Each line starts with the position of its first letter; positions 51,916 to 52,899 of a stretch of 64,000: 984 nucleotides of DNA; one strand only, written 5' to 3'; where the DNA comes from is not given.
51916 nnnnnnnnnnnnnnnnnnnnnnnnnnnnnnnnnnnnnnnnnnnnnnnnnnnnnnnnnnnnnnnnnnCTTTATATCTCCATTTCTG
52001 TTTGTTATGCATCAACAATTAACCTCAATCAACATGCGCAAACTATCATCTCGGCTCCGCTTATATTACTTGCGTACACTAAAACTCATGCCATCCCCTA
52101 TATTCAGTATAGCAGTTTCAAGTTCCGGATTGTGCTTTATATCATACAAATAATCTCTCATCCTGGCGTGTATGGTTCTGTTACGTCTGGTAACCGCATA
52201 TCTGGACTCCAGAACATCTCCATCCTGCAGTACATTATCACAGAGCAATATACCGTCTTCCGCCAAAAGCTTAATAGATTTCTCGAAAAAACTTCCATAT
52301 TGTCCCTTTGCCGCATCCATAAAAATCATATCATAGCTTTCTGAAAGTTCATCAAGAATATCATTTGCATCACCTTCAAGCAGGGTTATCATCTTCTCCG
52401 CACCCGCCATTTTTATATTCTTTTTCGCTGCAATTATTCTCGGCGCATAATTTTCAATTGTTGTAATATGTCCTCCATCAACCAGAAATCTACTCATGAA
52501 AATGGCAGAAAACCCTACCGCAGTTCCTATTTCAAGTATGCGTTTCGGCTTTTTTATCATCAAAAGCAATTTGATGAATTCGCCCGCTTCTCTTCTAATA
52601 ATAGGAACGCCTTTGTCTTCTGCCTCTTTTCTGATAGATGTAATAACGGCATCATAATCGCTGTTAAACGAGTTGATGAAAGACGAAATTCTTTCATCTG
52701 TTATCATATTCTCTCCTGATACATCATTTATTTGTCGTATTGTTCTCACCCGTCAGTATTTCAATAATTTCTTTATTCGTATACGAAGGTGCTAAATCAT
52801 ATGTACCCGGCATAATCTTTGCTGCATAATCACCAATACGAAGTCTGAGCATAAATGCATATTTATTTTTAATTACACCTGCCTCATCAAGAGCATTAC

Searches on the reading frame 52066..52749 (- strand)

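Call 75: search_protein_families(library=pfam, proteins=[window:52066-52749:-], max_evalue=0.00001)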
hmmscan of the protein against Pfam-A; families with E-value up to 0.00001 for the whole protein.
window:52066-52749:- (227 aa): 4 families
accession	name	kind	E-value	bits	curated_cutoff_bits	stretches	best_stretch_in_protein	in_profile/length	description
PF01596.23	Methyltransf_3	-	6.2e-33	114.3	22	1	38-226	13-203/204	O-methyltransferase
PF13578.12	Methyltransf_24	-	6.7e-13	49.9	26.3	1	72-173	1-105/105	Methyltransferase domain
PF01135.25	PCMT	-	2.5e-09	37.6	20.3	1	62-150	68-154/210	Protein-L-isoaspartate(D-aspartate) O-methyltransferase (PCMT)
PF13847.12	Methyltransf_31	-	1.1e-06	28.8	27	1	66-175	2-114/145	Methyltransferase domain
